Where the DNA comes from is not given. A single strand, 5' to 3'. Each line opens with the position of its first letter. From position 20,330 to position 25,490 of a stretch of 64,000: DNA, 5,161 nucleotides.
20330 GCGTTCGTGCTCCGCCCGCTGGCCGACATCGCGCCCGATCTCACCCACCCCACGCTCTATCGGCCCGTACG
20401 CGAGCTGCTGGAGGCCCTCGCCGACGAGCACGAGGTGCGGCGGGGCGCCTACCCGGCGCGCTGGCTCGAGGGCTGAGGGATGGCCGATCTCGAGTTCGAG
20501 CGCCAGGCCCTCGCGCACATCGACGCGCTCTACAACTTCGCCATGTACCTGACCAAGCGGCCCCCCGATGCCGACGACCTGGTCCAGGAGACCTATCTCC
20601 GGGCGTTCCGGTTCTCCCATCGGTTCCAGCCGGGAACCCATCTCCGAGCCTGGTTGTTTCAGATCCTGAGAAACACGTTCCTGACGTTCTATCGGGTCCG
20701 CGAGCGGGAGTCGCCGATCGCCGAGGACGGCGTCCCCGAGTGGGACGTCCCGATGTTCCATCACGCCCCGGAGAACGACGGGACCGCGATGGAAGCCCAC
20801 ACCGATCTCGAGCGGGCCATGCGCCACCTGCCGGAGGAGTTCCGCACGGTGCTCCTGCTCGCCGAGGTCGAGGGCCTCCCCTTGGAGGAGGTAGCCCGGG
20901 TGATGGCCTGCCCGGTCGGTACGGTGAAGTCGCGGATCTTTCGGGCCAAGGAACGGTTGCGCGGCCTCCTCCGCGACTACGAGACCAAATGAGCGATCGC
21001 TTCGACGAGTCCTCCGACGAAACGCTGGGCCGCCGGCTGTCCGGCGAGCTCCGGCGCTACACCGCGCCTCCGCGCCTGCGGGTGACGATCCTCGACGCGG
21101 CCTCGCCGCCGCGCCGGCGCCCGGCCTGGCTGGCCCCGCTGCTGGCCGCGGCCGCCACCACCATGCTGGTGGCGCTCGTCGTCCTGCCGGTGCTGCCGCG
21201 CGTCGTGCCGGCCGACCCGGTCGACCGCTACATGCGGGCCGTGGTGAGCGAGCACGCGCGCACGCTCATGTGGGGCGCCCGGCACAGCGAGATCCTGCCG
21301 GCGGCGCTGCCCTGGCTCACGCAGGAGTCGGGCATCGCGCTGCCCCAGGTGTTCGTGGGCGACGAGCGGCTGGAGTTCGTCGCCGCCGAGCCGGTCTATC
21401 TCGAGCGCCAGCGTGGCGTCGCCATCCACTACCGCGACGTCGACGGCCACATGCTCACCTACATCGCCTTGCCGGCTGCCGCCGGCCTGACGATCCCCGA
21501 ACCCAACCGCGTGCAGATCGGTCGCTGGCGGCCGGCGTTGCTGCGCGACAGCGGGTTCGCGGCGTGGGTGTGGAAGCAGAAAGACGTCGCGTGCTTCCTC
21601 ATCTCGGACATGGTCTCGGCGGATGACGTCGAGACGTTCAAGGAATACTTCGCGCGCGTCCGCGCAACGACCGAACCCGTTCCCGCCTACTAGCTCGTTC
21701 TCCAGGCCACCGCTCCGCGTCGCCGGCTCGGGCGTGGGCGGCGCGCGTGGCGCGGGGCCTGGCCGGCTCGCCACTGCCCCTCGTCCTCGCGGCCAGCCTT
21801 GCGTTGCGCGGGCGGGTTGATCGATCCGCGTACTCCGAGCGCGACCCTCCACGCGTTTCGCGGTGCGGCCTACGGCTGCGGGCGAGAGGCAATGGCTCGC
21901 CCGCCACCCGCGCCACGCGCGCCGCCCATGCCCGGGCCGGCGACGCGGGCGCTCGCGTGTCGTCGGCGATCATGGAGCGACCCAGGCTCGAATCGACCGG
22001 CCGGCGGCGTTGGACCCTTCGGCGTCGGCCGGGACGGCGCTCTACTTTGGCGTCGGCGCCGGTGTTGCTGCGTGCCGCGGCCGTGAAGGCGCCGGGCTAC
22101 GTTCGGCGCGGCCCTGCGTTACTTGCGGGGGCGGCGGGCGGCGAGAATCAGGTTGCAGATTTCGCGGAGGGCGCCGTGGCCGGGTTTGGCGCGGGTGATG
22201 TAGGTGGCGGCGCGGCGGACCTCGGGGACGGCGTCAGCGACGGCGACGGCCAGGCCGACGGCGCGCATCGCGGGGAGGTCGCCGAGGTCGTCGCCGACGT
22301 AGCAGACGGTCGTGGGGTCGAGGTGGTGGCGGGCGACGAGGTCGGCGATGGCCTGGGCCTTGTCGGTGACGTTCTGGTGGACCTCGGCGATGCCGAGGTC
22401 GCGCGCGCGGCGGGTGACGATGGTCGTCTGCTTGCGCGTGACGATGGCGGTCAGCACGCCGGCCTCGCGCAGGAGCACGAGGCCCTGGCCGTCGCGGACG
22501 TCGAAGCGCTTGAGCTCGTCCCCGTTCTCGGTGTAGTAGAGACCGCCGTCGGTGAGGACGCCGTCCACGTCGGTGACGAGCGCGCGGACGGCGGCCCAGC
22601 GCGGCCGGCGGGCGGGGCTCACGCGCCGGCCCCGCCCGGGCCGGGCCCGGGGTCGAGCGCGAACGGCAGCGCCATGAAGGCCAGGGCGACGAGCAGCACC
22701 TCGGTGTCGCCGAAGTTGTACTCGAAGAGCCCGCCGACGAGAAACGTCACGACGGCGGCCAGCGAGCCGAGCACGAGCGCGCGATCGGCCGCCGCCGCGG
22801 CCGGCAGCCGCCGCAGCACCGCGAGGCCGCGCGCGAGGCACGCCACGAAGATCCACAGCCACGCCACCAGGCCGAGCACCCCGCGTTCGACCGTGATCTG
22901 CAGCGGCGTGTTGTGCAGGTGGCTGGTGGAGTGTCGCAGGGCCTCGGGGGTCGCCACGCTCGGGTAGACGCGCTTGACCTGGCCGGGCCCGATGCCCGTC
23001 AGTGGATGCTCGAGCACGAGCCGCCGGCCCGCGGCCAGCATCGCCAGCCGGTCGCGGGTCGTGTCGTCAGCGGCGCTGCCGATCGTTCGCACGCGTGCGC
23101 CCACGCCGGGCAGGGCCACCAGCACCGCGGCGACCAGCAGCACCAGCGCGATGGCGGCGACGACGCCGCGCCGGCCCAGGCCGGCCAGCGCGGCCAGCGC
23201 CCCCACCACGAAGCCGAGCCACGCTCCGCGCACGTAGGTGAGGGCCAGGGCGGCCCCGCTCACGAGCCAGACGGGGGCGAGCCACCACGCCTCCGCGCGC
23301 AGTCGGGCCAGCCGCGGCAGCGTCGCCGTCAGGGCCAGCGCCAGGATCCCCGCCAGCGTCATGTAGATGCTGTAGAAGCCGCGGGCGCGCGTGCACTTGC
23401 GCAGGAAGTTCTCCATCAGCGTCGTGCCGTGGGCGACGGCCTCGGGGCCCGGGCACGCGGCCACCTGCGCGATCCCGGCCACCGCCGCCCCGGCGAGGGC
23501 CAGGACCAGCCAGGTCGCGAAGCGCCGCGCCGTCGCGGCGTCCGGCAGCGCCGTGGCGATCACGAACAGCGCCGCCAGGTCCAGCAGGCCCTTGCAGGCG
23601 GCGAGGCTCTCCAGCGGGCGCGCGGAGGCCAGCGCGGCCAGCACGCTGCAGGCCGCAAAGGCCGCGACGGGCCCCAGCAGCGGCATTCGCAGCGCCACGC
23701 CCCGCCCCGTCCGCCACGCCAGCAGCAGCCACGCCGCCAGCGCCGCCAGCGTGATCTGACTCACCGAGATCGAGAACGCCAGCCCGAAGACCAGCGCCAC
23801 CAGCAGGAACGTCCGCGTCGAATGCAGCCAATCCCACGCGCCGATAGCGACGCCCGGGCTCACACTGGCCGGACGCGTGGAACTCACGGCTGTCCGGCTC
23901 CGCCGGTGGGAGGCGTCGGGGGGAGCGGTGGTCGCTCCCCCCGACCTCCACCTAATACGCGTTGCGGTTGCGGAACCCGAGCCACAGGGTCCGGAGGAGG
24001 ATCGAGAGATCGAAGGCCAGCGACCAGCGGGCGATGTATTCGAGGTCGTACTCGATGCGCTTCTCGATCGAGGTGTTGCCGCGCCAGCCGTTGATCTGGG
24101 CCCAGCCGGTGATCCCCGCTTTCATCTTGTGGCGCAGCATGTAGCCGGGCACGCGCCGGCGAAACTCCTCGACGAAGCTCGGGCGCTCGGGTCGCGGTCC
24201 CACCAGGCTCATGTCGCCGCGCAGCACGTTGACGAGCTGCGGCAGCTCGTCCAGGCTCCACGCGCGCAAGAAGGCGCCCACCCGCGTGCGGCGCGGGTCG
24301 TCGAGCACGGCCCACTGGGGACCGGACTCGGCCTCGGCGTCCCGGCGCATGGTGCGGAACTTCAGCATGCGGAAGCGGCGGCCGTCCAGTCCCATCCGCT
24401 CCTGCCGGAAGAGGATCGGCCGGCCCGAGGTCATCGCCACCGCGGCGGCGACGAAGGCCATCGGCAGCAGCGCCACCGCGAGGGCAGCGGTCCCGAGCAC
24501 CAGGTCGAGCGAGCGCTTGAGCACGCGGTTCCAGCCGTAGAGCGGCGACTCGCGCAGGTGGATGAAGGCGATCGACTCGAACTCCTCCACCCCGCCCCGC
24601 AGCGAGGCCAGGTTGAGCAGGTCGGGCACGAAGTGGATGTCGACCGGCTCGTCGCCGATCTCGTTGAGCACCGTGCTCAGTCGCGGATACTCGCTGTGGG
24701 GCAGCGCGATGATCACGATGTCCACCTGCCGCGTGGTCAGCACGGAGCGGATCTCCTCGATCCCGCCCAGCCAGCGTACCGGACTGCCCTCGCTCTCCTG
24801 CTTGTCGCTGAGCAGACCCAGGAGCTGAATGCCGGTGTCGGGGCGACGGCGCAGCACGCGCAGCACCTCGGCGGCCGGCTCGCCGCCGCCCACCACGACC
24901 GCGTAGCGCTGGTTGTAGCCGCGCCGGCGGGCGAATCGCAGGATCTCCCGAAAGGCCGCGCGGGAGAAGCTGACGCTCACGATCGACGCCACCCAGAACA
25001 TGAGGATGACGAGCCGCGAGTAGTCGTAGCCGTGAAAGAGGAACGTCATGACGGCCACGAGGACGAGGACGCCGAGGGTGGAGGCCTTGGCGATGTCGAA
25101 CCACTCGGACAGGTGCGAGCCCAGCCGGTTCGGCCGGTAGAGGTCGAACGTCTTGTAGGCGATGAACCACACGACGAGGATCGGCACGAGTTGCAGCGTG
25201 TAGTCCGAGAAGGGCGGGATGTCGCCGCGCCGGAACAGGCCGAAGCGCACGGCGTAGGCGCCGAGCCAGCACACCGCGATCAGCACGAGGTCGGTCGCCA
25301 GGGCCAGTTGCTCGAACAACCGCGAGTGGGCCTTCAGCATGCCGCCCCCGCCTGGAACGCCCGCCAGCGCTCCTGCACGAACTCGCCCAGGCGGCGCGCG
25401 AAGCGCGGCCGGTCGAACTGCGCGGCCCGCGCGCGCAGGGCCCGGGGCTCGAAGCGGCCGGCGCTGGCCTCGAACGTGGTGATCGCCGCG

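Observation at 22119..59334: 37-kb, 33-gene single-strand glycan locus combining nonulosonic-acid, dideoxyhexose, radical-SAM and methylation chemistry with an ABC-flippase/ligase assembly logic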

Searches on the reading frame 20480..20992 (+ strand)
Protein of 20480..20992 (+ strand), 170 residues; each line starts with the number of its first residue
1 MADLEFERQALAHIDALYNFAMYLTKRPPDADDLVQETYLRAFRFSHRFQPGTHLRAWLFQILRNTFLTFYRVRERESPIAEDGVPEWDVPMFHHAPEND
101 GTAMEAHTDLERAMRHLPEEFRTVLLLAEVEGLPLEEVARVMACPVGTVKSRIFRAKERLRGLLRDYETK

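Call 9: search_protein_families(library=pfam, proteins=[window:20480-20992:+], max_evalue=0.001)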
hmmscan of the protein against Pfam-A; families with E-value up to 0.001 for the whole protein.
window:20480-20992:+ (170 aa): 4 families
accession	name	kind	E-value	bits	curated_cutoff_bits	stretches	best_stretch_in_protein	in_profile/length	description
PF08281.18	Sigma70_r4_2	-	2.2e-16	59.6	25.7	1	109-160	3-54/54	Sigma-70, region 4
PF04542.20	Sigma70_r2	-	2.5e-16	59.7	24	1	12-76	4-70/71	Sigma-70 region 2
PF04545.22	Sigma70_r4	-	4.4e-11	42.5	24.1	1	113-161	1-49/50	Sigma-70, region 4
PF22029.2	PhyR_sigma2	-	4.1e-06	27.2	27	1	12-63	3-54/55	Sigma2 domain of PhyR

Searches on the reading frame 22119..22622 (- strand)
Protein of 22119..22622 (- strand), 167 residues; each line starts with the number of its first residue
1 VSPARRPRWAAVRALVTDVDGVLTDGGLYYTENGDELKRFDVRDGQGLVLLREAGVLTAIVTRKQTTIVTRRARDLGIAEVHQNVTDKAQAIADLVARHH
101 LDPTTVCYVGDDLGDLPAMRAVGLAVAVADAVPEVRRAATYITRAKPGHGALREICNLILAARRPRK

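Call 9: search_protein_families(library=pfam, proteins=[window:22119-22622:-], max_evalue=0.001)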
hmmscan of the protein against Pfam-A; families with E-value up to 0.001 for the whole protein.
window:22119-22622:- (167 aa): 4 families
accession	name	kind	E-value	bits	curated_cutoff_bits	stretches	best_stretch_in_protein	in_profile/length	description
PF08282.18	Hydrolase_3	-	3.6e-10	40.5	20.9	1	77-151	177-251/255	haloacid dehalogenase-like hydrolase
PF00702.32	Hydrolase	-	1.3e-08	35.9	26.4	1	50-123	109-191/191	haloacid dehalogenase-like hydrolase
PF13419.12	HAD_2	-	0.00033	21.3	23.8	1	50-128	90-177/178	Haloacid dehalogenase-like hydrolase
PF12710.13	HAD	-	0.00034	21.5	27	0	42-120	85-189/189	haloacid dehalogenase-like hydrolase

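Call 15: search_protein_families(library=ncbifam, proteins=[window:22119-22622:-], max_evalue=0.00001)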
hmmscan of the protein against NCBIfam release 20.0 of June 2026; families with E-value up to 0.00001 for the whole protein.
window:22119-22622:- (167 aa): 12 families
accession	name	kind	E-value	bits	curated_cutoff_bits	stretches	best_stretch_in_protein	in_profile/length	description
NF007019.0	PRK09484.1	equivalog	1.7e-49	168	208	1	10-163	23-176/187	3-deoxy-manno-octulosonate-8-phosphatase KdsC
TIGR01670.1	KdsC-phosphatas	subfamily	1e-44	152.2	106.95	1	13-162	2-151/154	3-deoxy-D-manno-octulosonate 8-phosphate phosphatase, YrbI family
TIGR02726.1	phenyl_P_delta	equivalog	1.1e-40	139.6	281.95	1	12-163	7-158/169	phenylphosphate carboxylase subunit delta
NF058599.1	KDN-9-PPhBT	equivalog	6.2e-38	130.4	180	1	14-161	4-151/152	3-deoxy-D-glycero-D-galacto-nonulopyranosonate 9-phosphatase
NF002245.0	PRK01158.1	equivalog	1.3e-13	50.8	198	1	81-157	151-227/233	phosphoglycolate phosphatase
TIGR01662.1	HAD-SF-IIIA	subfamily_domain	7.7e-13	48.7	44.6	1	13-128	1-138/141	HAD-IIIA family hydrolase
TIGR00099.1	Cof-subfamily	subfamily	5.9e-10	39.2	137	1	78-145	179-246/256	Cof-type HAD-IIB family hydrolase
TIGR01487.1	Pglycolate_arch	equivalog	3.1e-09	37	122.75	1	81-151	141-211/215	phosphoglycolate phosphatase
TIGR01482.1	SPP-subfamily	subfamily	1.7e-07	31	107.15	1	81-158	143-220/225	sucrose-phosphate phosphatase subfamily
NF007806.0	PRK10513.1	equivalog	9.3e-07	28.5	273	1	80-156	189-265/270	sugar-phosphatase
NF009699.0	PRK13225.1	equivalog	3.7e-06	26.6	368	1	82-129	191-239/273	phosphoglycolate phosphatase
TIGR01484.1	HAD-SF-IIB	subfamily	4.8e-06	26.8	41.8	0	79-128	172-221/221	HAD-IIB family hydrolase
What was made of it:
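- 22119..22622 (-): KdsC-subfamily HAD phosphatase. NCBIfam TIGR01670 152 bits, cut-off 107; KdsC equivalog 168/208 (call 15).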

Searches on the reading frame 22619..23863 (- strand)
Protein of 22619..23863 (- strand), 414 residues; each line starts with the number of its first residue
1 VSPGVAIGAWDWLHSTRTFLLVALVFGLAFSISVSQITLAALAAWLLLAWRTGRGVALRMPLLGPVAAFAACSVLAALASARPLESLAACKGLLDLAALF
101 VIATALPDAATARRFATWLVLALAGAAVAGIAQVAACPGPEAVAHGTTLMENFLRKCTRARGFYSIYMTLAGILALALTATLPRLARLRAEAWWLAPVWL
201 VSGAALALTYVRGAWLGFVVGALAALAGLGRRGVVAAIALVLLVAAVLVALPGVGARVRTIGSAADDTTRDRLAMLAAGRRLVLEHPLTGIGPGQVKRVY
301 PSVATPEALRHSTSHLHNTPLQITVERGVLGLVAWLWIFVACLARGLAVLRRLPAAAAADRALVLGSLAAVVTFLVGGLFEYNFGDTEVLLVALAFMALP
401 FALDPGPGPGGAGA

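Call 9: search_protein_families(library=pfam, proteins=[window:22619-23863:-], max_evalue=0.001)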
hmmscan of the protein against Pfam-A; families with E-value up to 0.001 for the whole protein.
window:22619-23863:- (414 aa): 1 family
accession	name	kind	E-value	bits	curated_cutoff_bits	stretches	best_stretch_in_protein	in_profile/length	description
PF04932.20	Wzy_C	-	2.5e-22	79.7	31.7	1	200-336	4-149/149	O-Antigen ligase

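Call 15: search_protein_families(library=ncbifam, proteins=[window:22619-23863:-], max_evalue=0.00001)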
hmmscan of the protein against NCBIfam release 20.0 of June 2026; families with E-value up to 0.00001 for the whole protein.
window:22619-23863:- (414 aa): 1 family
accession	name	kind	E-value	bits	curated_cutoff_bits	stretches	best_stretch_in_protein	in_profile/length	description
TIGR00947.1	2A73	equivalog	3.9e-19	69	366.4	1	18-382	22-401/425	IctB family putative bicarbonate transporter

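Call 31: search_solved_structures(query=window:22619-23863:-, max_evalue=1)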
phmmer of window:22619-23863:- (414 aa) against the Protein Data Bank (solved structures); distinct sequences matched with E-value up to 1: 1.
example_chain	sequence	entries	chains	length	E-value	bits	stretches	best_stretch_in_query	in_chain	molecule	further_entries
9m8o_P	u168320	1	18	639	0.033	16.7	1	149-229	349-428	Gp18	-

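Call 73: search_solved_structures(query=A3, max_evalue=10, show_alignments=2)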
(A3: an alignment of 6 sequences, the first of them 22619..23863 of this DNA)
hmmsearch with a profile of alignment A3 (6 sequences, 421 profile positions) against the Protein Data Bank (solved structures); distinct sequences matched with E-value up to 10: 0.
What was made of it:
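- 22619..23863 (-): Wzy_C-domain membrane protein. WaaL-like ligase is favoured; a polymerase or O-OTase role is not excluded. No PDB sequence or profile hit (calls 31, 73).
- Wzy_C domains also occur in true polymerases, and no structural comparison with WaaL could be made (calls 31, 73).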

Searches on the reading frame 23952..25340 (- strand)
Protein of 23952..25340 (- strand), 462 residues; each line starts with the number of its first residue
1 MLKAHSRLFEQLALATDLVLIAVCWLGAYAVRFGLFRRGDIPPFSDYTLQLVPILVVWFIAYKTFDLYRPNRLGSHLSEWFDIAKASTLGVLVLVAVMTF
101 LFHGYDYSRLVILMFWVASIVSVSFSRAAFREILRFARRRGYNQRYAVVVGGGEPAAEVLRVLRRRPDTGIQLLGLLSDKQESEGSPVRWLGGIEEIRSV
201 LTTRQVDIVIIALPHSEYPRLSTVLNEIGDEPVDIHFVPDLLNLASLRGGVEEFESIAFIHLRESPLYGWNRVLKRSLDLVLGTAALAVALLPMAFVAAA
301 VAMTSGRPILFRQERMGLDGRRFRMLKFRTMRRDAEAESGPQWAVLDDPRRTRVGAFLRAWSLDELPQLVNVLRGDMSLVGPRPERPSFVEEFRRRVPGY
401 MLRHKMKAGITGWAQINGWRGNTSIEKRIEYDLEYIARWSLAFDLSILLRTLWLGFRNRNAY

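Call 9: search_protein_families(library=pfam, proteins=[window:23952-25340:-], max_evalue=0.001)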
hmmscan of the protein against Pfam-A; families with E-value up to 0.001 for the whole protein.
window:23952-25340:- (462 aa): 2 families
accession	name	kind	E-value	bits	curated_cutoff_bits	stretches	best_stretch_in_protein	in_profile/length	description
PF02397.22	Bac_transf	-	3e-67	226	27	1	275-454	1-176/179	Bacterial sugar transferase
PF13727.12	CoA_binding_3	-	1.7e-31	110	25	1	64-239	2-175/175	CoA-binding domain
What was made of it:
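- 23952..25340 (-): WcaJ-type polyprenyl-phosphate hexose-1-phosphate transferase (initiating enzyme). Pfam Bac_transf + CoA_binding_3 (call 9).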

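Call 15: search_protein_families(library=ncbifam, proteins=[window:23952-25340:-], max_evalue=0.00001)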
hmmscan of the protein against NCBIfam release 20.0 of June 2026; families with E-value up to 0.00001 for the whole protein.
window:23952-25340:- (462 aa): 10 families
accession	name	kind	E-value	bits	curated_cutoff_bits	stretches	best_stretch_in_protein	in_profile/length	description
TIGR03023.1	WcaJ_sugtrans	equivalog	6.9e-143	477.2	410.75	1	16-462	2-453/453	undecaprenyl-phosphate glucose phosphotransferase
TIGR03025.1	EPS_sugtrans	subfamily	7e-142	473.8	295.55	1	16-462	2-445/445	exopolysaccharide biosynthesis polyprenyl glycosylphosphotransferase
NF007518.0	PRK10124.1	equivalog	9e-91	304.9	684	1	50-462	52-464/464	undecaprenyl-phosphate glucose phosphotransferase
TIGR03022.1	WbaP_sugtrans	subfamily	4.1e-76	257.1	403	1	15-462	3-456/456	undecaprenyl-phosphate galactose phosphotransferase WbaP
TIGR03013.1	EpsB_2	subfamily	1.6e-73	248.3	393.35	1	19-452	5-433/443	TIGR03013 family XrtA/PEP-CTERM system glycosyltransferase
NF050817.1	PolSacchBiosHfsE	equivalog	2e-57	195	750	1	55-452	55-456/467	polysaccharide biosynthesis protein HfsE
NF041877.1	EPS_EpsZ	equivalog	1.1e-46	159.5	800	1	11-452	9-449/459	exopolysaccharide biosynthesis polyisoprenyl-phosphate hexose-1-phosphate transferase EpsZ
NF052601.1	undeca_RfbP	equivalog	2.2e-36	125.4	330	1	271-453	41-233/244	undecaprenyl-phosphate galactose phosphotransferase family protein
NF011751.0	PRK15204.1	equivalog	1.2e-32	113.2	907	1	80-462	84-476/476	undecaprenyl-phosphate galactose phosphotransferase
NF045514.1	glycotran_HepC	equivalog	7.4e-20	71.2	140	1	270-384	112-211/220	heterocyst development glycosyltransferase HepC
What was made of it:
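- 23952..25340 (-): NCBIfam TIGR03023 477 bits, cut-off 411 (call 15).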
